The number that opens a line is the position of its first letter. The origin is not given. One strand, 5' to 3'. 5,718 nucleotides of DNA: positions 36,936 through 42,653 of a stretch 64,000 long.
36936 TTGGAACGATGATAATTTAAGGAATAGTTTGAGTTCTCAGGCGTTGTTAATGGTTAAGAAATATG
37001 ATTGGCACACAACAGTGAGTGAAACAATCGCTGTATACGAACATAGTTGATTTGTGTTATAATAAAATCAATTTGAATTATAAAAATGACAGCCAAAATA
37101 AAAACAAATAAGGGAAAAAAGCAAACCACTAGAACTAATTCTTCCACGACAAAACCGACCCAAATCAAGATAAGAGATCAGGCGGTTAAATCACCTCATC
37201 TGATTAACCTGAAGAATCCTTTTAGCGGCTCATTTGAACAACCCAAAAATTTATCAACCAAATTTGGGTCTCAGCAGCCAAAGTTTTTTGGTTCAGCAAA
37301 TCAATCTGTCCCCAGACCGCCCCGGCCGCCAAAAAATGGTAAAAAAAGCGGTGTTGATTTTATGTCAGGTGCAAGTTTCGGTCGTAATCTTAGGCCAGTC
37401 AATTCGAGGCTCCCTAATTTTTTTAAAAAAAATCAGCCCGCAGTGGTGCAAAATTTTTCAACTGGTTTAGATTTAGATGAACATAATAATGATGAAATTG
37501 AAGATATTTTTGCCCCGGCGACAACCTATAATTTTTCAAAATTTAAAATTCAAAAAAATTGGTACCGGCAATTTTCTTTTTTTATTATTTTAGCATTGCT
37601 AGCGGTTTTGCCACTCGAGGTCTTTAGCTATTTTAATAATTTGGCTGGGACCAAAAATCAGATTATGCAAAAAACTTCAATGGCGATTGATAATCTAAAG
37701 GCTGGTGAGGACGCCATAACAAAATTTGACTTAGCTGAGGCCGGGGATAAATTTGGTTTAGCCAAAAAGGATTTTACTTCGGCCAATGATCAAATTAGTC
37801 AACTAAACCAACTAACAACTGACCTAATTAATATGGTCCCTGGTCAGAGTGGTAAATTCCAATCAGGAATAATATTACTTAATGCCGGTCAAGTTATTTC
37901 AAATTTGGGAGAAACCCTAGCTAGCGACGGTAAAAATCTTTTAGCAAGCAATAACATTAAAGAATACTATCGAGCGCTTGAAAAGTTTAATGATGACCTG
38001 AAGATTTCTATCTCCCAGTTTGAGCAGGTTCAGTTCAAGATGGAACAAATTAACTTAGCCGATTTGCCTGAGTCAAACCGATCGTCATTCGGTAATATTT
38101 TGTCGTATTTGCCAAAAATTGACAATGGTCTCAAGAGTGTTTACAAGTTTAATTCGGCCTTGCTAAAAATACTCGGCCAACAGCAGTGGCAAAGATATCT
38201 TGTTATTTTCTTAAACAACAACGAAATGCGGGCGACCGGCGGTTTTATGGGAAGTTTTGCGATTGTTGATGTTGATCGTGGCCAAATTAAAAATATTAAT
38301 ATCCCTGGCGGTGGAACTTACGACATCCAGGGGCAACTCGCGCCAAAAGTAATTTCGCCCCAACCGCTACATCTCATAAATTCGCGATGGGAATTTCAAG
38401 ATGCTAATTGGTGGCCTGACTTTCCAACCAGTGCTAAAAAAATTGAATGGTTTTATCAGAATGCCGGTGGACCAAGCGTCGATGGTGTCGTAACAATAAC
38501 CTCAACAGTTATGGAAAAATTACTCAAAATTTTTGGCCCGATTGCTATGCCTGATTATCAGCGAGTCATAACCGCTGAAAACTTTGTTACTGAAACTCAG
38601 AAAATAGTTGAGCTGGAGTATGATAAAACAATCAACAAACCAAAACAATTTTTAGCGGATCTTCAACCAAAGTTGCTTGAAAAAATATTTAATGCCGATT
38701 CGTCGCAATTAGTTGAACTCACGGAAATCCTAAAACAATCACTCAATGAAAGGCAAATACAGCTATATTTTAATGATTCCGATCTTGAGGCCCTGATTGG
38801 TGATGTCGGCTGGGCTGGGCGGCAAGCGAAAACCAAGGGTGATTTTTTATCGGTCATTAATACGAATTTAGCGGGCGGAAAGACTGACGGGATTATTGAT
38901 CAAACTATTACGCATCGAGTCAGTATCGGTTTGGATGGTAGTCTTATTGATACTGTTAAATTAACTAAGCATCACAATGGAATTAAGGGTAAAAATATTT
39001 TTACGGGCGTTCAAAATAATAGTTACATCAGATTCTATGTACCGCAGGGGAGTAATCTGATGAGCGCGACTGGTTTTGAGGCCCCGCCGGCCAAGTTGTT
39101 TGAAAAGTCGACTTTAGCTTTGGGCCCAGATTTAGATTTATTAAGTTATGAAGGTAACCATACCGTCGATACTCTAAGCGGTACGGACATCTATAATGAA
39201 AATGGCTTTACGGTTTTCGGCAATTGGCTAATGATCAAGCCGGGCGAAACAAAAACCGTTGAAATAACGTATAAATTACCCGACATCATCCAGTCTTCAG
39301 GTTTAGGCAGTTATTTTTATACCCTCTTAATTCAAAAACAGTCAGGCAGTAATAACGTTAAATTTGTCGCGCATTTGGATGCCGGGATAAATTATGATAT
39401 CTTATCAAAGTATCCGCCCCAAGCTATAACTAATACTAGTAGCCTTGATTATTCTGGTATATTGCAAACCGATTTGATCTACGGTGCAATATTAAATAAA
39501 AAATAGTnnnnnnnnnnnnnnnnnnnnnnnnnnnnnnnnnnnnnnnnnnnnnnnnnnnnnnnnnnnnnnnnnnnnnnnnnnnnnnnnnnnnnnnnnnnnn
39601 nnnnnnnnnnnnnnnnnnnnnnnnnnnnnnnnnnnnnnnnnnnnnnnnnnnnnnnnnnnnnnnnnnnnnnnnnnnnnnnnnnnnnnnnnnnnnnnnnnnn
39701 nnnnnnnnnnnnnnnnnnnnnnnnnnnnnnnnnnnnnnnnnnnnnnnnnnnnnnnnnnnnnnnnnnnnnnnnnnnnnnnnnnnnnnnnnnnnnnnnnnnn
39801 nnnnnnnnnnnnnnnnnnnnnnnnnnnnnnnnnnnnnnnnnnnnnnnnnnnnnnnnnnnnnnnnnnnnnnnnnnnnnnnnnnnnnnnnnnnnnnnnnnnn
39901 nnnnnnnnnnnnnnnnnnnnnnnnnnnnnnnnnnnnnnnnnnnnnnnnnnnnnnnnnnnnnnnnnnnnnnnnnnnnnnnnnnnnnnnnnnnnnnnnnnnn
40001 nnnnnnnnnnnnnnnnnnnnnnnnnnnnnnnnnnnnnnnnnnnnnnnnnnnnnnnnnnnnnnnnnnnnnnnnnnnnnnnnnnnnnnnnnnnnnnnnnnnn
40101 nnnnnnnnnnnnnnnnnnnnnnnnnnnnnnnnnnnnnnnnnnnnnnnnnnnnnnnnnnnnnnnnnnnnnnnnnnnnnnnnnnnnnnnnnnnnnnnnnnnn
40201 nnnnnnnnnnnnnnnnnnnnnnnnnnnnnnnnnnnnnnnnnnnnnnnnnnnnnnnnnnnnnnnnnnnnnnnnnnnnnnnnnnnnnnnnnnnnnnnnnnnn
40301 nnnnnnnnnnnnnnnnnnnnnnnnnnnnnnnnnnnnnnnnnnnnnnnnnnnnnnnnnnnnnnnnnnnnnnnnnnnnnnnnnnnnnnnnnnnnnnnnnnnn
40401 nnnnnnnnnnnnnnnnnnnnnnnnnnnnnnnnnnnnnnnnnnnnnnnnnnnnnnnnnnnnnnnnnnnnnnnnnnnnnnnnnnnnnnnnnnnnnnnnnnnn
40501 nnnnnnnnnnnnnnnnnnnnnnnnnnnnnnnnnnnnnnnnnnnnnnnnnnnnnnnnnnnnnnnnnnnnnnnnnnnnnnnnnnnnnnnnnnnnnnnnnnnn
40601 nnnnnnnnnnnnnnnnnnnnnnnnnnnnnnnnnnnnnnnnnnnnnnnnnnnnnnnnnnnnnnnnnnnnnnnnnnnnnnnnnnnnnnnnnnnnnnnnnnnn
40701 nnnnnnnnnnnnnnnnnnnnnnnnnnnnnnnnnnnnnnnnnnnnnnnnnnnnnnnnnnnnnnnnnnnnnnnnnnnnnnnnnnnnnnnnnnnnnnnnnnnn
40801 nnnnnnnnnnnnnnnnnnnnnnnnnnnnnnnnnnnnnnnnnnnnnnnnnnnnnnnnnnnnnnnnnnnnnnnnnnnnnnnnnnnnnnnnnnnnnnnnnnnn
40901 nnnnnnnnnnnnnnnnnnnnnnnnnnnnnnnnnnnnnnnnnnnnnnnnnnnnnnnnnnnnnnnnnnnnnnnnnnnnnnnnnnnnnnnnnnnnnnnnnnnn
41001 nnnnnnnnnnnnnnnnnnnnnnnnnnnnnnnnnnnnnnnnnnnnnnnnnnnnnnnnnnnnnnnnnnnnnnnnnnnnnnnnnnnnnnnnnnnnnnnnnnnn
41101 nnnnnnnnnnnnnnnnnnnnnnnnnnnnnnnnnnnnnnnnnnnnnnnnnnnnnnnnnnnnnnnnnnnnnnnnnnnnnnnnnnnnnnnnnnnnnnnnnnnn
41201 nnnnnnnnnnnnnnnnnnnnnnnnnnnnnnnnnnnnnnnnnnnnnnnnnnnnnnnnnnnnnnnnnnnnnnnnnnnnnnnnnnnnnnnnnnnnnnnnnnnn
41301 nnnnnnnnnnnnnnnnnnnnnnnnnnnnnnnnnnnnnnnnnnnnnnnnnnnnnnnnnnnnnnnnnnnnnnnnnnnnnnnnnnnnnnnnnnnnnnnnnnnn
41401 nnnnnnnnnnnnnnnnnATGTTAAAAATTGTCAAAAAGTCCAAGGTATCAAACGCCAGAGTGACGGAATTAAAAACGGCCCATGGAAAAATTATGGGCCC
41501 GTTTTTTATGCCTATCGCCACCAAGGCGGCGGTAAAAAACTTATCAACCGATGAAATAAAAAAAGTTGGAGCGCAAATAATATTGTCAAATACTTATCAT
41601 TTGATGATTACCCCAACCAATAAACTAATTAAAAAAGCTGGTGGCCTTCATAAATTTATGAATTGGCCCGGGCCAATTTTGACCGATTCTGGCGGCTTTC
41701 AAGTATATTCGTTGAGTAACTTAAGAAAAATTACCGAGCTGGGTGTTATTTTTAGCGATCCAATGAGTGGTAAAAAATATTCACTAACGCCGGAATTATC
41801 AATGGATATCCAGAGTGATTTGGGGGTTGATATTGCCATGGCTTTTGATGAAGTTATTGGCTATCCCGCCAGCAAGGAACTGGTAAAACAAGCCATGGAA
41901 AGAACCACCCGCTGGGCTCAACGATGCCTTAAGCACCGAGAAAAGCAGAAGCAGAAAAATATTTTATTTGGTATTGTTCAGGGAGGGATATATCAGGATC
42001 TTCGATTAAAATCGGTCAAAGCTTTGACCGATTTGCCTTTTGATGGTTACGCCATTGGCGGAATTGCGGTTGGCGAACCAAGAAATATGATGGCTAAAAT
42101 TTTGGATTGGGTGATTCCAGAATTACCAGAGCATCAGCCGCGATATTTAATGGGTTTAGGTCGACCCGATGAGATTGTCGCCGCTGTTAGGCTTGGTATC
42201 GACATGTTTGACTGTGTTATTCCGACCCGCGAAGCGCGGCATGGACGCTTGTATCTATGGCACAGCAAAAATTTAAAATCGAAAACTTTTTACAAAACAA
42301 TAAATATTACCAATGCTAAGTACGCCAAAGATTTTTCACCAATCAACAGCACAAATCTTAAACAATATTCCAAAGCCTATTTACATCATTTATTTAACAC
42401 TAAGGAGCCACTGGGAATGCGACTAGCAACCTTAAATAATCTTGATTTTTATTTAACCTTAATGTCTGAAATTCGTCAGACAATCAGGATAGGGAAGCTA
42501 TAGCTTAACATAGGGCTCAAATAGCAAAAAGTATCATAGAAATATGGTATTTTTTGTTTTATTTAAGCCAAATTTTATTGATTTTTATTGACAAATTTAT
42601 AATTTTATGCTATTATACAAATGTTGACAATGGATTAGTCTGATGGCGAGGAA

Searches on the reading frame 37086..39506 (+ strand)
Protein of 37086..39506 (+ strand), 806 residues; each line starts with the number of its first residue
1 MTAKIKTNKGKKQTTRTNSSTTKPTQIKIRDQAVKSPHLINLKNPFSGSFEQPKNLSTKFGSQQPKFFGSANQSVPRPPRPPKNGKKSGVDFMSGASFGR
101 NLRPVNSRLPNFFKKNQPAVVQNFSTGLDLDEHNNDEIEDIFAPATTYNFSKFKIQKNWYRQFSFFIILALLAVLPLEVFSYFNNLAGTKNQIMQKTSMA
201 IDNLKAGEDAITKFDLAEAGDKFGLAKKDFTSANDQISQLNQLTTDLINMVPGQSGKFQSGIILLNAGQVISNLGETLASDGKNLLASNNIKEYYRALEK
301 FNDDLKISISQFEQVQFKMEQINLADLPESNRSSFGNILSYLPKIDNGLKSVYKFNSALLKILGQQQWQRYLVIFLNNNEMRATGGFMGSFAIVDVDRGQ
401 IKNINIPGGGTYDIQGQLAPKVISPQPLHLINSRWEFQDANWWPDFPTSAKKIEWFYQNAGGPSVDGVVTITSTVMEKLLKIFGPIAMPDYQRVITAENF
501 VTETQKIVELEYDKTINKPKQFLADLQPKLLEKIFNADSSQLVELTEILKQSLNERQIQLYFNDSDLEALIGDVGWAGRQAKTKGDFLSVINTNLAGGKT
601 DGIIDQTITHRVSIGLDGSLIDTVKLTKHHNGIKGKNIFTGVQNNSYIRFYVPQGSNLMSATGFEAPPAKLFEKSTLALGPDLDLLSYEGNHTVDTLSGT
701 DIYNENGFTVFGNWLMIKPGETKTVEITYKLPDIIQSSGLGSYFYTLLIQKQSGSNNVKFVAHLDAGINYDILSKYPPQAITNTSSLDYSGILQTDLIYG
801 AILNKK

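Call 58: search_protein_families(library=pfam, proteins=[window:37086-39506:+], max_evalue=0.0001)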
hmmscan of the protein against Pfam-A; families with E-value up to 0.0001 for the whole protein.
window:37086-39506:+ (806 aa): 1 family
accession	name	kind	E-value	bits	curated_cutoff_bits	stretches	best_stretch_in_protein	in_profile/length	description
PF13196.11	DUF4012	-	4.8e-29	102.2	28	1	369-504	4-139/144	Protein of unknown function (DUF4012)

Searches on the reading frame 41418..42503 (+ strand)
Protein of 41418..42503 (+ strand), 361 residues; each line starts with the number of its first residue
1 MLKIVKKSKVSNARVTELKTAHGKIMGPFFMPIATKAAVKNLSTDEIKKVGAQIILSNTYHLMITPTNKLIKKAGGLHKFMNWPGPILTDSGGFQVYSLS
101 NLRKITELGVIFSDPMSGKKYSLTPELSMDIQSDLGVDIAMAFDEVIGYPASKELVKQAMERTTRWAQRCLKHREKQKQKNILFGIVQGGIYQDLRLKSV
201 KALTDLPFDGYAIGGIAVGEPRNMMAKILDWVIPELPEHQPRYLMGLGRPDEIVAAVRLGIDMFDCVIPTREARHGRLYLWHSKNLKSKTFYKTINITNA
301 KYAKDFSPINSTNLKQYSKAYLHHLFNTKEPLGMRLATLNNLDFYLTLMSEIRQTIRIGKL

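Call 58: search_protein_families(library=pfam, proteins=[window:41418-42503:+], max_evalue=0.0001)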
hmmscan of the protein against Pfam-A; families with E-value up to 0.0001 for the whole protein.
window:41418-42503:+ (361 aa): 1 family
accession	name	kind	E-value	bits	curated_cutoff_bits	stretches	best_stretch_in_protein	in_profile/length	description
PF01702.25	TGT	-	7.8e-137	456.5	26.3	1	12-360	2-343/357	Queuine tRNA-ribosyltransferase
